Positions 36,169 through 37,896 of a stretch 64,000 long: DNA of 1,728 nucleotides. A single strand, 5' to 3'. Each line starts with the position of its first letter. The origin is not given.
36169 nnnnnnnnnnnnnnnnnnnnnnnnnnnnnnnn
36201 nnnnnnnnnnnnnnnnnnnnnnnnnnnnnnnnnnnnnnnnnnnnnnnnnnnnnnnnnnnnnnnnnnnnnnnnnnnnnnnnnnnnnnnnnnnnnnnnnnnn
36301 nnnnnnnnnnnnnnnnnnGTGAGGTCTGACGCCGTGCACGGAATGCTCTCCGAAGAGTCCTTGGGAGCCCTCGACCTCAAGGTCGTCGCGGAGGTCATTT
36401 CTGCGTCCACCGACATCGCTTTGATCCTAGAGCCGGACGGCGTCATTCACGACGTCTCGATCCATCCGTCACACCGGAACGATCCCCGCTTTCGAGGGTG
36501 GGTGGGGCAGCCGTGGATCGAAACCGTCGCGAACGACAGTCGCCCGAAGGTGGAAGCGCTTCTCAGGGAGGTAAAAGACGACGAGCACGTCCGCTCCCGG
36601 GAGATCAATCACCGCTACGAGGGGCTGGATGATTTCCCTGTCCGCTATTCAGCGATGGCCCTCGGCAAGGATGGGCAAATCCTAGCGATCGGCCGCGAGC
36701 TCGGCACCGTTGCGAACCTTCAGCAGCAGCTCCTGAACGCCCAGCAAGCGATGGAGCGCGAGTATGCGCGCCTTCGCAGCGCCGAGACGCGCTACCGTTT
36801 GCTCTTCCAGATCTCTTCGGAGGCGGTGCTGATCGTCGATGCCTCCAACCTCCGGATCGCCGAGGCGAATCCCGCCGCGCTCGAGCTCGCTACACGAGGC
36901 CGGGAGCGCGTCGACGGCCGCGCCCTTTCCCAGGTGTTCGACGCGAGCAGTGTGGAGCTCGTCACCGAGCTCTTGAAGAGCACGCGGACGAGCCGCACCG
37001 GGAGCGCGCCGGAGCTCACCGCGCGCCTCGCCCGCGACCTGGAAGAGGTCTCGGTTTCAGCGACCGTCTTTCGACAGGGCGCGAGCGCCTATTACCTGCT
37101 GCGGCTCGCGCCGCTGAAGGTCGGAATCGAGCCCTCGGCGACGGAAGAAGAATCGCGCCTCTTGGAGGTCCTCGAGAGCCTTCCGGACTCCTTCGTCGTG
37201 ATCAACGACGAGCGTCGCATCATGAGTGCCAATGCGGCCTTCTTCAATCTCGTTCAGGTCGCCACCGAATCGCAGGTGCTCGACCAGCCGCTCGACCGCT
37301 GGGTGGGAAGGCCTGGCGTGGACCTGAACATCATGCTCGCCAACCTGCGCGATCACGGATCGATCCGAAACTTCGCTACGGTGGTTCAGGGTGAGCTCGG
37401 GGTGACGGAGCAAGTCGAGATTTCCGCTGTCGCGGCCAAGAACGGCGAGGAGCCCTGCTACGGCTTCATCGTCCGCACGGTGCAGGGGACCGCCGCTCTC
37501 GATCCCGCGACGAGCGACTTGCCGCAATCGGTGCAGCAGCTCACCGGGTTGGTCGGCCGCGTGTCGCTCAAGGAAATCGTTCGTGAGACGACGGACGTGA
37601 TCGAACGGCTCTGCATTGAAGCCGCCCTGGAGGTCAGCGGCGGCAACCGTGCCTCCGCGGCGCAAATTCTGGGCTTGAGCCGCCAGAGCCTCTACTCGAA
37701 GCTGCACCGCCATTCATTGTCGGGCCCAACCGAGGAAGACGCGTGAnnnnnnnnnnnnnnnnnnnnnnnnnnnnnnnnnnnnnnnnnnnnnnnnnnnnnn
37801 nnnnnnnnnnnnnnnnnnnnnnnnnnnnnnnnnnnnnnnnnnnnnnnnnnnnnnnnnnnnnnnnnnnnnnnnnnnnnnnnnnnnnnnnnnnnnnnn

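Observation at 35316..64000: Proteobacterial-style photosynthesis gene cluster in a myxobacterium-like genome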

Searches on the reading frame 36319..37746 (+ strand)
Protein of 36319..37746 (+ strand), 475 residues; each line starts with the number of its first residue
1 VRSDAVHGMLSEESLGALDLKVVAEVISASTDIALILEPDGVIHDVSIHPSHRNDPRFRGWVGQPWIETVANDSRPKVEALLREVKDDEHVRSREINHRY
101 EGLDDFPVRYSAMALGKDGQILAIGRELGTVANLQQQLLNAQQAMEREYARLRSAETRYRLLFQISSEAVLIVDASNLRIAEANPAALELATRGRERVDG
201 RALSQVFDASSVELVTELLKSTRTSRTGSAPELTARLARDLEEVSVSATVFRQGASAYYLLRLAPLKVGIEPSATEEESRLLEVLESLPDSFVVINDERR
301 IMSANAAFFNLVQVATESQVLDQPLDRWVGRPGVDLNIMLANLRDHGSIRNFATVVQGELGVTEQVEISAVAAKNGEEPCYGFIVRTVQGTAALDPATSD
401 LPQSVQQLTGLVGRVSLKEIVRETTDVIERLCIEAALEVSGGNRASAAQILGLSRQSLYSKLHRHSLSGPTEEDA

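Call 4: search_protein_families(library=ncbifam, proteins=[window:36319-37746:+])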
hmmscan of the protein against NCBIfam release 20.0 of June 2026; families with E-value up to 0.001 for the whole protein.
window:36319-37746:+ (475 aa): 12 families
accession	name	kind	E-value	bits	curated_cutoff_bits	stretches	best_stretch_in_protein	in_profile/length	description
TIGR02040.1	PpsR-CrtJ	equivalog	1e-130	436.8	275.4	1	27-467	2-442/442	transcriptional regulator PpsR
TIGR00229.1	sensory_box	domain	2e-08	34.4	22.9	0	154-226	2-73/126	PAS domain S-box protein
NF047874.1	MASE3_PAS_HK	subfamily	5e-07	28.9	560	0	272-389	258-376/655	MASE3 domain-containing sensor histidine kinase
NF008293.1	PRK11073.1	equivalog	2.7e-06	26.9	240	0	167-224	17-72/349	nitrogen regulation protein NR(II)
NF008468.0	PRK11360.1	equivalog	5.5e-06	25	646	0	146-252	257-361/616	two-component system sensor histidine kinase AtoS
NF041552.1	TF_PrdR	equivalog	1.1e-05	24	795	1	422-464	533-575/577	sigma-54 dependent transcriptional regulator PrdR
NF002517.0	PRK01905.1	equivalog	7.5e-05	23.2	122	1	426-467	35-76/77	Fis family transcriptional regulator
TIGR01818.1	ntrC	equivalog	0.0001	21.2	558.6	1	400-463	398-461/463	nitrogen regulation protein NR(I)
NF046044.1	PnpS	equivalog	0.00012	21.2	400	0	129-225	27-123/390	two-component system histidine kinase PnpS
NF008469.0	PRK11361.1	equivalog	0.00015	20.6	714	1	419-466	408-455/461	acetoacetate metabolism transcriptional regulator AtoC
NF050807.1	TransRegFlbDCaul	equivalog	0.00044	19.2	750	0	413-469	386-442/454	sigma-54-dependent transcriptional regulator FlbD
TIGR02915.1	PEP_resp_reg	equivalog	0.0005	19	502.6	1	421-467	398-444/445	PEP-CTERM-box response regulator transcription factor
